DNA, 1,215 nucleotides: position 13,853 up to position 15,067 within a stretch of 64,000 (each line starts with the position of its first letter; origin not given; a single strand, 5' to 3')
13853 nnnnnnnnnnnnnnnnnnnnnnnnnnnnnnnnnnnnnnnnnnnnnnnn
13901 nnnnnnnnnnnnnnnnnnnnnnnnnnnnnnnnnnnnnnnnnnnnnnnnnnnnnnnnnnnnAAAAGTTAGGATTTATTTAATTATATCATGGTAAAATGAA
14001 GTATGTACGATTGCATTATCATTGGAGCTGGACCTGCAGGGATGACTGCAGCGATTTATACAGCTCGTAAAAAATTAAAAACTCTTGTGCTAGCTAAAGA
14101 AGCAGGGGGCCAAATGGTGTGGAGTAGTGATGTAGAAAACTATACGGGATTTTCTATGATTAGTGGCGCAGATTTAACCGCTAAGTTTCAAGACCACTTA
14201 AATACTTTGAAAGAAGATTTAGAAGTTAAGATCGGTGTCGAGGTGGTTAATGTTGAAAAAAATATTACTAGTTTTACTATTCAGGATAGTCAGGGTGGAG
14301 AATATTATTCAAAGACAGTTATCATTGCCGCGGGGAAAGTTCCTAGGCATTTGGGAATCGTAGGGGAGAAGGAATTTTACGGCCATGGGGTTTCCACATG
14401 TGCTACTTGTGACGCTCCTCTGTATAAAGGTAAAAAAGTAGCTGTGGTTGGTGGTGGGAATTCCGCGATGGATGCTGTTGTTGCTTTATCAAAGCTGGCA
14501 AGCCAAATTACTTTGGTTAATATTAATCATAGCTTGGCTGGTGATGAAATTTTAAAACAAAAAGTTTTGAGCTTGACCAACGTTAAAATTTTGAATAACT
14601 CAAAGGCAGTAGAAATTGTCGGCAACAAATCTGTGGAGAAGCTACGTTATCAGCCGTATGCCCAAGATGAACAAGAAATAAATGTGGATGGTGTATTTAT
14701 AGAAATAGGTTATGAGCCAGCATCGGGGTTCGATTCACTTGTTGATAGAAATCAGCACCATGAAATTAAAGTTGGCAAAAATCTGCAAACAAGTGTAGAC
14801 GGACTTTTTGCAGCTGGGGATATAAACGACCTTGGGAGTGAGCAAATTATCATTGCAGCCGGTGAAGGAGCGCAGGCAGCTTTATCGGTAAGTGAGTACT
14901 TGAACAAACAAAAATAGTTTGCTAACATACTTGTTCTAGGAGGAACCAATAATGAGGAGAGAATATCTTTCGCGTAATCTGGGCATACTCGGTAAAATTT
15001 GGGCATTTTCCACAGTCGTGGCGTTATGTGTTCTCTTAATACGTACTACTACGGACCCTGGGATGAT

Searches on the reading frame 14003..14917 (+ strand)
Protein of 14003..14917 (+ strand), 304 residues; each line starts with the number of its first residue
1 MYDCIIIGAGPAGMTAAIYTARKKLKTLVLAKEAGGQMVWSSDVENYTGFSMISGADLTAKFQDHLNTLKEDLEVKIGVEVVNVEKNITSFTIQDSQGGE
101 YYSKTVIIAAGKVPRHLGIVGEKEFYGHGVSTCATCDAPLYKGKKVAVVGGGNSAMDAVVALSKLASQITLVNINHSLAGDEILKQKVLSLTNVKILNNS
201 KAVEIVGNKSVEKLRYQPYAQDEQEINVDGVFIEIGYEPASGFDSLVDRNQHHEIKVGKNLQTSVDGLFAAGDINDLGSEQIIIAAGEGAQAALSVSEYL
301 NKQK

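Call 3: search_protein_families(library=pfam, proteins=[window:14003-14917:+], max_evalue=0.01)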
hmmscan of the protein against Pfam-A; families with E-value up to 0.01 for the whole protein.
window:14003-14917:+ (304 aa): 16 families
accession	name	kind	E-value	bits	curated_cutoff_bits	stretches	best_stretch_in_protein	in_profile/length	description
PF07992.20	Pyr_redox_2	-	1.4e-44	153.2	26.1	1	2-289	1-291/291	Pyridine nucleotide-disulphide oxidoreductase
PF13738.12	Pyr_redox_3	-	4.4e-27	95.6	30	2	70-272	93-305/305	Pyridine nucleotide-disulphide oxidoreductase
PF00070.33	Pyr_redox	-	3.5e-10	40.7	22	1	145-215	1-78/82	Pyridine nucleotide-disulphide oxidoreductase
PF01134.28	GIDA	-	8.2e-10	38.7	22.1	1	3-33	1-31/391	Glucose inhibited division protein A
PF00890.30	FAD_binding_2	-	4.2e-08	33.2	20.4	1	3-42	1-42/414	FAD binding domain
PF03486.20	HI0933_like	-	8e-08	32.5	50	1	3-33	2-32/244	HI0933-like protein Rossmann domain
PF13434.12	Lys_Orn_oxgnase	-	4.9e-07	29.6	21.3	1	76-170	113-215/339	L-lysine 6-monooxygenase/L-ornithine 5-monooxygenase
PF12831.13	FAD_oxidored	-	2.7e-06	27.4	27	1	3-39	1-39/416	FAD dependent oxidoreductase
PF01946.23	Thi4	-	7.7e-06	25.7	26.2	1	3-33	19-50/235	Thi4 family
PF13450.12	NAD_binding_8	-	3.8e-05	24.3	21.9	1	6-37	1-34/68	NAD(P)-binding Rossmann-like domain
PF13454.12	NAD_binding_9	-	0.00017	22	21.8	0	58-112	99-154/155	FAD-NAD(P)-binding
PF01266.30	DAO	-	0.0011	19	27.9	1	3-35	1-34/353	FAD dependent oxidoreductase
PF00743.25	FMO-like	-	0.002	17.1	22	1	137-174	177-214/532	Flavin-binding monooxygenase-like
PF13241.12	NAD_binding_7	-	0.0038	18.2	22.1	0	142-176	6-40/104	Putative NAD(P)-binding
PF01262.27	AlaDh_PNT_C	-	0.0041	17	23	0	142-178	27-63/214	Alanine dehydrogenase/PNT, C-terminal domain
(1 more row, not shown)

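Call 4: search_protein_families(library=ncbifam, proteins=[window:14003-14917:+], max_evalue=0.01)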
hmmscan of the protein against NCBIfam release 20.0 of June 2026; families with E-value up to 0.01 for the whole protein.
window:14003-14917:+ (304 aa): 99 families (the best 25 are shown)
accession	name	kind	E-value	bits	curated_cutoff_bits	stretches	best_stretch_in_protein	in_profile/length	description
TIGR01292.1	TRX_reduct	equivalog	5.9e-89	297.8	343.45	1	2-300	1-300/300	thioredoxin-disulfide reductase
TIGR03140.1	AhpF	equivalog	4.7e-81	272.9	502.9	1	2-300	213-512/515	alkyl hydroperoxide reductase subunit F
TIGR03143.1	AhpF_homolog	hypoth_equivalog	1.6e-57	195.4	687.65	1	1-304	4-312/555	putative alkyl hydroperoxide reductase F subunit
NF007614.0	PRK10262.1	equivalog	4.8e-46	157.3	644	1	5-301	10-315/321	thioredoxin-disulfide reductase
TIGR04018.1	Bthiol_YpdA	hypoth_equivalog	5.2e-23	81.4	339.9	2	70-276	82-290/316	YpdA family putative bacillithiol disulfide reductase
TIGR03385.1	CoA_CoA_reduc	equivalog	4e-19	68.7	578.8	1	5-276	3-284/439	CoA-disulfide reductase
TIGR01350.1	lipoamide_DH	equivalog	6.5e-19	68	408.8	2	90-276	118-310/461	dihydrolipoyl dehydrogenase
NF009409.0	PRK12770.1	subfamily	1.8e-18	66.7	343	1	138-303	168-353/360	putative glutamate synthase subunit beta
TIGR01316.1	gltA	equivalog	1.6e-17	63.5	471.75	1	134-300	263-449/449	NADPH-dependent glutamate synthase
NF040505.1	ArsO_flavin_mono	equivalog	5.3e-16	59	425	1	2-178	1-195/346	ArsO family NAD(P)H-dependent flavin-containing monooxygenase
NF004943.0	PRK06292.2-1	equivalog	6.2e-16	58.2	432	1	60-275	88-308/456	dihydrolipoyl dehydrogenase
NF004945.0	PRK06292.2-3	equivalog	3.9e-15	55.7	494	1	67-275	95-305/457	dihydrolipoyl dehydrogenase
NF009414.0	PRK12778.1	equivalog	2.3e-14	52.6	1103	2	221-302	668-751/752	bifunctional dihydroorotate dehydrogenase B NAD binding subunit/NADPH-dependent glutamate synthase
NF009410.0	PRK12771.1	subfamily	3.4e-14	52.3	516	1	5-303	142-448/566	NAD(P)-binding protein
TIGR02053.1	MerA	equivalog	1.3e-12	47.4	454.45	1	98-298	124-330/465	mercury(II) reductase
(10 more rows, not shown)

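Call 34: search_solved_structures(query=window:14003-14914:+, max_evalue=1e-30, show_alignments=0)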
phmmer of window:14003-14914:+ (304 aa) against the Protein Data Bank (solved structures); distinct sequences matched with E-value up to 1e-30: 47.
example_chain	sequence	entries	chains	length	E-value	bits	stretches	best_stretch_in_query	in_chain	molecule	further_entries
4zn0_A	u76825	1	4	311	1.3e-58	201.7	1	1-302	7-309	Thioredoxin reductase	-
2q7v_A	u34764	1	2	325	1e-56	195.5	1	2-297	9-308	Thioredoxin reductase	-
1fl2_A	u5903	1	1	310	1.5e-55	191.7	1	2-302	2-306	ALKYL HYDROPEROXIDE REDUCTASE SUBUNIT F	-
3f8p_A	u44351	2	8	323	2e-55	191.3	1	2-304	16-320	Thioredoxin reductase (TrxB-3)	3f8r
1hyu_A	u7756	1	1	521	5.2e-55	189.9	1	2-302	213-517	ALKYL HYDROPEROXIDE REDUCTASE SUBUNIT F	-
4o5q_A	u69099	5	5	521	7.4e-55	189.4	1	2-302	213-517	Alkyl hydroperoxide reductase subunit F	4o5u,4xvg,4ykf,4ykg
3f8d_A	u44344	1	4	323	4.3e-54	186.9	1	2-304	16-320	Thioredoxin reductase (TrxB-3)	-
7jyp_A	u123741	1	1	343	1.9e-53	184.8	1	2-293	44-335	Thioredoxin reductase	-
7aaw_A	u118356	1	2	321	8.5e-53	182.6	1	1-301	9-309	Thioredoxin reductase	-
3cty_A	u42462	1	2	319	1.5e-51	178.6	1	2-296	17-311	Thioredoxin reductase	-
5uth_A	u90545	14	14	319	1.6e-51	178.5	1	2-303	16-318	Thioredoxin reductase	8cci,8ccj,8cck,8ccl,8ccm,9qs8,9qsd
4gcm_A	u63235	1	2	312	7.2e-50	173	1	2-301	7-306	Thioredoxin reductase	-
9xub_A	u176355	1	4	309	3.5e-49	170.8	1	3-300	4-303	Thioredoxin reductase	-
2a87_A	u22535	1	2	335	4.7e-49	170.4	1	3-300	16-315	Thioredoxin reductase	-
2q0k_A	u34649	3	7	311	1.7e-48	168.6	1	1-301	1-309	Thioredoxin reductase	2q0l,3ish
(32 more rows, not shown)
